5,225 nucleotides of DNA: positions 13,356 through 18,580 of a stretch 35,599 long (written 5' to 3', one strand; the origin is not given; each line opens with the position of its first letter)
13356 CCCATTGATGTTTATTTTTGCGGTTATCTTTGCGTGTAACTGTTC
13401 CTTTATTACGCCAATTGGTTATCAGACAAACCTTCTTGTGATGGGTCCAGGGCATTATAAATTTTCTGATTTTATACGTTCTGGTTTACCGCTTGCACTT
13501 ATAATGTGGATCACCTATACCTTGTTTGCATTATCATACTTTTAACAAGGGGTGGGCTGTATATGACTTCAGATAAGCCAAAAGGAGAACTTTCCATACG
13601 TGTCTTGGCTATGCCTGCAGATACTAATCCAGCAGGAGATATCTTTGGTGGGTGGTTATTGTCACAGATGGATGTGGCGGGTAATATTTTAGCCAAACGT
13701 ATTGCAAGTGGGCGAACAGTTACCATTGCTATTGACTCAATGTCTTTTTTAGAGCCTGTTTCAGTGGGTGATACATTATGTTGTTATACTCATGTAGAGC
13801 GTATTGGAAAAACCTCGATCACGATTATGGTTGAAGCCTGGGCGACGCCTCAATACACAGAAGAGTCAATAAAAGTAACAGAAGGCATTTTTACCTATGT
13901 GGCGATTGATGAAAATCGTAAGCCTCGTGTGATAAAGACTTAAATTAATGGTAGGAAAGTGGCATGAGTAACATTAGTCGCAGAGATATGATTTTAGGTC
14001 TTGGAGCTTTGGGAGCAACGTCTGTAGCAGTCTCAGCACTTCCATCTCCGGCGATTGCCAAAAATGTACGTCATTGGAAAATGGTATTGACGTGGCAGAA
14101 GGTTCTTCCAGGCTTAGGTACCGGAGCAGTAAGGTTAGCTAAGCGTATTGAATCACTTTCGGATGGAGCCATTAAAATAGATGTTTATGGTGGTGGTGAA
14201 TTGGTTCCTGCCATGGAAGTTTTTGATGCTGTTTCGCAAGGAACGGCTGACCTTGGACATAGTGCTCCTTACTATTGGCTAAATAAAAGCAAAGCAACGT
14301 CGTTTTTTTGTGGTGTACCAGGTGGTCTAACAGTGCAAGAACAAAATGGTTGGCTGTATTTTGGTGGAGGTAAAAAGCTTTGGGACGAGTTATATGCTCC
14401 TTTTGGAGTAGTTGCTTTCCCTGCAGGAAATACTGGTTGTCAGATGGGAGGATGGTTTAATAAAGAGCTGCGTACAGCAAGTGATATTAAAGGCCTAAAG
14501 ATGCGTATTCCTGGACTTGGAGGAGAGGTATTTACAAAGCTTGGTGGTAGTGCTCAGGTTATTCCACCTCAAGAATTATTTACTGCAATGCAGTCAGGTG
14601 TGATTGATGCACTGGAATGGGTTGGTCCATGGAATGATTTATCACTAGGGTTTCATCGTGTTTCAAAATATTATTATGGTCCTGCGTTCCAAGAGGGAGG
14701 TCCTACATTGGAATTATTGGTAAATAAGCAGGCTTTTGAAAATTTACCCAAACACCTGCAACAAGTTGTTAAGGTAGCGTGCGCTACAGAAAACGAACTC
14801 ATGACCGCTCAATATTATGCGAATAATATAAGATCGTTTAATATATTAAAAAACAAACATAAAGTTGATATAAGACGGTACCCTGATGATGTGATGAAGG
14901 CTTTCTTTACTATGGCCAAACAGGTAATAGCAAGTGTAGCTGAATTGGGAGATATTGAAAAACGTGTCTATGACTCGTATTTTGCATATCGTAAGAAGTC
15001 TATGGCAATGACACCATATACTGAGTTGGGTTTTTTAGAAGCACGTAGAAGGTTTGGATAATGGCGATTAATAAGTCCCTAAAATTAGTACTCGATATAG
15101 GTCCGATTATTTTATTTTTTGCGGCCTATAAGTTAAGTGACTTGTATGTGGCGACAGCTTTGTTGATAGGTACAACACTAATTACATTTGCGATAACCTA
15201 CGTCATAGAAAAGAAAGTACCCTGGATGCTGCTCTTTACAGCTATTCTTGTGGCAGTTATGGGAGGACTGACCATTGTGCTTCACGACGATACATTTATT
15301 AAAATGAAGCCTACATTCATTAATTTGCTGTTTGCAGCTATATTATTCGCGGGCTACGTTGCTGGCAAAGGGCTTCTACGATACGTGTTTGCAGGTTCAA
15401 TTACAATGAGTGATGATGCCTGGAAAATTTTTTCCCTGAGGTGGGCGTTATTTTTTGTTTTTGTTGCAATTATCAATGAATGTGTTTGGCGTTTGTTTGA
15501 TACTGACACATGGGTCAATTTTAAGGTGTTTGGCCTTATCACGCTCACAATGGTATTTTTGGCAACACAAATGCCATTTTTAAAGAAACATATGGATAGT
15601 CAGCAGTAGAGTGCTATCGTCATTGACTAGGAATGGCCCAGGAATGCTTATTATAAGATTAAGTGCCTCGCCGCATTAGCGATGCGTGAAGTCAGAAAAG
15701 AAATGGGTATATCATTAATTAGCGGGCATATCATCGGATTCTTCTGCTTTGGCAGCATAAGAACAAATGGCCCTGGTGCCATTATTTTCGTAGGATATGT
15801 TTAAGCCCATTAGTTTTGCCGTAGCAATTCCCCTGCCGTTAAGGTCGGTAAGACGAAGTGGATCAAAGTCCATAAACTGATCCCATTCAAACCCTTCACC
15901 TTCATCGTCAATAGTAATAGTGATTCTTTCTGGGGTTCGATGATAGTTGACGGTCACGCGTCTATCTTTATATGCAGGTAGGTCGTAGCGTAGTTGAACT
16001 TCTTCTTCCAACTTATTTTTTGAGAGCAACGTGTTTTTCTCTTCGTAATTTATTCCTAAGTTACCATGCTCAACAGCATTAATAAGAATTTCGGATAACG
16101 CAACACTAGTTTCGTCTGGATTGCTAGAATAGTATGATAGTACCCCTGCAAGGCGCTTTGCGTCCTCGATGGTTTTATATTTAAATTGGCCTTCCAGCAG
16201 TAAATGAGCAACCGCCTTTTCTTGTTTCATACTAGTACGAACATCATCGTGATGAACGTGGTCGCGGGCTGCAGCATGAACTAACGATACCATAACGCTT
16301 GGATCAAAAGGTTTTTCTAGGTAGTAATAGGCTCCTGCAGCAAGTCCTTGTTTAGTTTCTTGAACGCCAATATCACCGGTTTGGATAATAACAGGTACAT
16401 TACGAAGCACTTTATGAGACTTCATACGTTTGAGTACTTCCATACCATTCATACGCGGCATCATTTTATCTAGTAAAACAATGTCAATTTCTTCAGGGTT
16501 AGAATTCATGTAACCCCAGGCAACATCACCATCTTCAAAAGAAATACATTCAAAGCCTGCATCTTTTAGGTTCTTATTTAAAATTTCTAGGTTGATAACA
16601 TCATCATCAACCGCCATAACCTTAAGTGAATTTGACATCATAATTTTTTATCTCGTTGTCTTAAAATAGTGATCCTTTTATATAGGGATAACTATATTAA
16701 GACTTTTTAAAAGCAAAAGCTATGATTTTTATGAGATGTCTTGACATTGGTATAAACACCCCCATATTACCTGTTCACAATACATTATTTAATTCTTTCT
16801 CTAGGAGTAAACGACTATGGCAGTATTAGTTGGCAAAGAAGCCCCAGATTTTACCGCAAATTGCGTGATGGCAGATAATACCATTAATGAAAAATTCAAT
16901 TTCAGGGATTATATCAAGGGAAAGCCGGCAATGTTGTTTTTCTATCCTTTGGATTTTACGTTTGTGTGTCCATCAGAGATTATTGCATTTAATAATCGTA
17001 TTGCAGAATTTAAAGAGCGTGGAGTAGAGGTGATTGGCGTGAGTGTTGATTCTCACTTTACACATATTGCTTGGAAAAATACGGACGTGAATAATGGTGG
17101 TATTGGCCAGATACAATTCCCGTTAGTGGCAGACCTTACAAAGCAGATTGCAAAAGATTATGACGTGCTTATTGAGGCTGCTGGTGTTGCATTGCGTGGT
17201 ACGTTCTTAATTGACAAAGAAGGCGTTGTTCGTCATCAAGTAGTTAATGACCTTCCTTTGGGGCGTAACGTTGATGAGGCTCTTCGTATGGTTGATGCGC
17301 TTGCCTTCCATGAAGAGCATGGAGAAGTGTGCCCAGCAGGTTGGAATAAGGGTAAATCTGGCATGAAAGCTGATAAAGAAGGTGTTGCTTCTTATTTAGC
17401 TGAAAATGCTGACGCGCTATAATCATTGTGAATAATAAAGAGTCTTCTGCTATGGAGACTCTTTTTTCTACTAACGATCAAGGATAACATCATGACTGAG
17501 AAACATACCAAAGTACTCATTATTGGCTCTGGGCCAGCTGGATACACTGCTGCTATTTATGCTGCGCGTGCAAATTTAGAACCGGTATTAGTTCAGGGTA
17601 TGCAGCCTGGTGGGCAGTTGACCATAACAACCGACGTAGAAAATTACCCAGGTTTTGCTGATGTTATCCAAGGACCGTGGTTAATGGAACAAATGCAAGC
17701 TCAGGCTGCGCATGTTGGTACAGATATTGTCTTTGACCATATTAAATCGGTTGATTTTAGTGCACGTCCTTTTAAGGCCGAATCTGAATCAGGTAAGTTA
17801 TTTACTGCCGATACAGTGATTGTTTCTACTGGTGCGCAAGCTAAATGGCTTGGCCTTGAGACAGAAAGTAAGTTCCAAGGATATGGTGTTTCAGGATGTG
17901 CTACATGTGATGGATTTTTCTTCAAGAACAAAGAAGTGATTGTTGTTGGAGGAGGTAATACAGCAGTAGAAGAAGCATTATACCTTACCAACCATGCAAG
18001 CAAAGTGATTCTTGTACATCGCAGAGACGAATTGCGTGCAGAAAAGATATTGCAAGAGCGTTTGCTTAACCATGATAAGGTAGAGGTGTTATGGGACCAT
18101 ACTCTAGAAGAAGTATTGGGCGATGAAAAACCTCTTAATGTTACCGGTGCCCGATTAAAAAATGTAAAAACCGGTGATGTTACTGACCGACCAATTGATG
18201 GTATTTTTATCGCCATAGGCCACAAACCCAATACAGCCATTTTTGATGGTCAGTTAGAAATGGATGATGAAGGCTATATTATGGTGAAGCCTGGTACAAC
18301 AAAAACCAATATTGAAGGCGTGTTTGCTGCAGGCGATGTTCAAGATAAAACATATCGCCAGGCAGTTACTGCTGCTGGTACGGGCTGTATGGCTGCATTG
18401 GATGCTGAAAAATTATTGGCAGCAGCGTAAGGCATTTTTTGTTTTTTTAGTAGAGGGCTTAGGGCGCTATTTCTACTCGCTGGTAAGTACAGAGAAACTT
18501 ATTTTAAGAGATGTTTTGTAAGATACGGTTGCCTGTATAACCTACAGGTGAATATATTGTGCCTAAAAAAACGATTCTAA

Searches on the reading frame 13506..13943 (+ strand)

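Call 17: search_protein_families(library=pfam, proteins=[window:13506-13943:+], max_evalue=0.00001)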
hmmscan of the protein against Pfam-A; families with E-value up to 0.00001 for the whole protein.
window:13506-13943:+ (145 aa): 1 family
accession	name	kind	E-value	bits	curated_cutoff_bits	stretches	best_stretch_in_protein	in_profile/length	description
PF03061.28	4HBT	-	7.4e-20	71.5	20.6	1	44-116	2-75/79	Thioesterase superfamily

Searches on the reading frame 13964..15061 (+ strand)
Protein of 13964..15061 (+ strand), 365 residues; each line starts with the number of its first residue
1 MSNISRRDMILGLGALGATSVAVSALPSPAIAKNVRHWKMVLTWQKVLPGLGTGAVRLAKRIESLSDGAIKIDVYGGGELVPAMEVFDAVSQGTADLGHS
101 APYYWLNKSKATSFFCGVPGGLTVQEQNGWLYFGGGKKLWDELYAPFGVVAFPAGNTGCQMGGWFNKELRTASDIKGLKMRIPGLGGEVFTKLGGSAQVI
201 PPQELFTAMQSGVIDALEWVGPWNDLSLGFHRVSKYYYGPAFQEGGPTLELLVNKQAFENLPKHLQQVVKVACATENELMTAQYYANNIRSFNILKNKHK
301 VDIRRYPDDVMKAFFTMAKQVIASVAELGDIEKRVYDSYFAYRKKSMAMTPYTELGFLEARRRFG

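Call 17: search_protein_families(library=pfam, proteins=[window:13964-15061:+], max_evalue=0.00001)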
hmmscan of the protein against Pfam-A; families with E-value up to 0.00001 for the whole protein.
window:13964-15061:+ (365 aa): 1 family
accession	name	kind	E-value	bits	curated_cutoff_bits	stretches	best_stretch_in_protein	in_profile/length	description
PF03480.18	DctP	-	5.3e-49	167.5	23.4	1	52-324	12-281/286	Bacterial extracellular solute-binding protein, family 7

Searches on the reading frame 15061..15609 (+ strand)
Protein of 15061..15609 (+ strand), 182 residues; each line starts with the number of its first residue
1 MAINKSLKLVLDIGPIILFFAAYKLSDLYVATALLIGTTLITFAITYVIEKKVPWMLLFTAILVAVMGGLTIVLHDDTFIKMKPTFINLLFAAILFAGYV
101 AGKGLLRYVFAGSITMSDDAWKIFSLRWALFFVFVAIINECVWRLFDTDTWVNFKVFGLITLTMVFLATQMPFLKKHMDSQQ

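Call 17: search_protein_families(library=pfam, proteins=[window:15061-15609:+], max_evalue=0.00001)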
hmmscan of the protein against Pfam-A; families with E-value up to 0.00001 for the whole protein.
window:15061-15609:+ (182 aa): 1 family
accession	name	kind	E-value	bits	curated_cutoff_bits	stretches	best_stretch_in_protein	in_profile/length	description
PF04279.20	IspA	-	2e-59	201.2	28.7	1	7-180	1-175/176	Intracellular septation protein A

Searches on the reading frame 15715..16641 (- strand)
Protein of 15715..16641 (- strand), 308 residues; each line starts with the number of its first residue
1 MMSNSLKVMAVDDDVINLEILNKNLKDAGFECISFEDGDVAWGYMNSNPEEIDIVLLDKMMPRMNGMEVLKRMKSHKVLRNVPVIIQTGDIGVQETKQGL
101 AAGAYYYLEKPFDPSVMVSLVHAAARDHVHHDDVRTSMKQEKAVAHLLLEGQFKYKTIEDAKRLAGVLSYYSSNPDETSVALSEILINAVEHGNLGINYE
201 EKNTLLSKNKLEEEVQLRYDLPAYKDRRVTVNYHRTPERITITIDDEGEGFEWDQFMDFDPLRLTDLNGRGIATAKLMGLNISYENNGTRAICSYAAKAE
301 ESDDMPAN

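Call 17: search_protein_families(library=pfam, proteins=[window:15715-16641:-], max_evalue=0.00001)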
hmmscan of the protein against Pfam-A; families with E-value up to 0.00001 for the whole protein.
window:15715-16641:- (308 aa): 2 families
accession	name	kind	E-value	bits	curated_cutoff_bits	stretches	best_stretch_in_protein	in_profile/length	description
PF00072.30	Response_reg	-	3.4e-23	82.4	30.2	1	8-121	1-110/111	Response regulator receiver domain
PF13581.12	HATPase_c_2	-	1.9e-06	28.4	27.4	0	176-289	30-121/127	Histidine kinase-like ATPase domain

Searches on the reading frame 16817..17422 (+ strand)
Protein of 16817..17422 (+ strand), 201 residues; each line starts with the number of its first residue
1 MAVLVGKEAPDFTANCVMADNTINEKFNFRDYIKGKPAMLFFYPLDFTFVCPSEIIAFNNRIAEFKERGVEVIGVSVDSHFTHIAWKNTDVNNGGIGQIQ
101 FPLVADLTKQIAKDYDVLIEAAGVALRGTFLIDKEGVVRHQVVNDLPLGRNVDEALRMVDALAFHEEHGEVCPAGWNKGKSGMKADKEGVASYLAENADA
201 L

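Call 17: search_protein_families(library=pfam, proteins=[window:16817-17422:+], max_evalue=0.00001)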
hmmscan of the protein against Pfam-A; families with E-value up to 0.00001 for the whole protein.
window:16817-17422:+ (201 aa): 3 families
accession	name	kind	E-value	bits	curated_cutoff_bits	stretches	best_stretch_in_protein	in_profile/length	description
PF00578.27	AhpC-TSA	-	3.9e-41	140.3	26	1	5-140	1-123/124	AhpC/TSA family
PF08534.16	Redoxin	-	6.6e-19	68.6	26.6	1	5-149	2-139/148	Redoxin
PF10417.14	1-cysPrx_C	-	5.2e-10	39.6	21.1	1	161-194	1-39/41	C-terminal domain of 1-Cys peroxiredoxin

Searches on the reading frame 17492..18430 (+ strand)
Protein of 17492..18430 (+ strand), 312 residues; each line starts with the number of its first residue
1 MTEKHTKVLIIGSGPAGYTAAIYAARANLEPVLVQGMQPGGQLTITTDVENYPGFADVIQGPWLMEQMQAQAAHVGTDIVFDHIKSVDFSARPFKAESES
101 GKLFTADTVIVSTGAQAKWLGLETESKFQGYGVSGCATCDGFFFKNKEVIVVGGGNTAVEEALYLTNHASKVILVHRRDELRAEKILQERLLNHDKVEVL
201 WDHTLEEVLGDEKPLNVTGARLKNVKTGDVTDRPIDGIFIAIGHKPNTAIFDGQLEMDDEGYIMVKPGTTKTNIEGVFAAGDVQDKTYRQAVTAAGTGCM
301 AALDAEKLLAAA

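Call 17: search_protein_families(library=pfam, proteins=[window:17492-18430:+], max_evalue=0.00001)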
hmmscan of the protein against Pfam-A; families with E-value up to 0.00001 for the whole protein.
window:17492-18430:+ (312 aa): 8 families
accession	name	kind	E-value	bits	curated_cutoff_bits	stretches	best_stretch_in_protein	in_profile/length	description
PF07992.20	Pyr_redox_2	-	2.9e-54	184.9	26.1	1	7-298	2-291/291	Pyridine nucleotide-disulphide oxidoreductase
PF13738.12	Pyr_redox_3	-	2.9e-21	76.5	30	1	81-281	101-305/305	Pyridine nucleotide-disulphide oxidoreductase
PF00070.33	Pyr_redox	-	2.2e-17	63.8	22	1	149-213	2-71/82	Pyridine nucleotide-disulphide oxidoreductase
PF12831.13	FAD_oxidored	-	2.1e-08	34.3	27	0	8-52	2-50/416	FAD dependent oxidoreductase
PF01134.28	GIDA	-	1.2e-07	31.5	22.1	0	7-34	1-28/391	Glucose inhibited division protein A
PF00890.30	FAD_binding_2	-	1.4e-07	31.5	20.4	0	8-43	2-38/414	FAD binding domain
PF01266.30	DAO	-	8.1e-07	29.3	27.9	0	7-40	1-35/353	FAD dependent oxidoreductase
PF01488.26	Shikimate_DH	-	9.3e-06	26.2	24.3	0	144-190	10-56/138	Shikimate / quinate 5-dehydrogenase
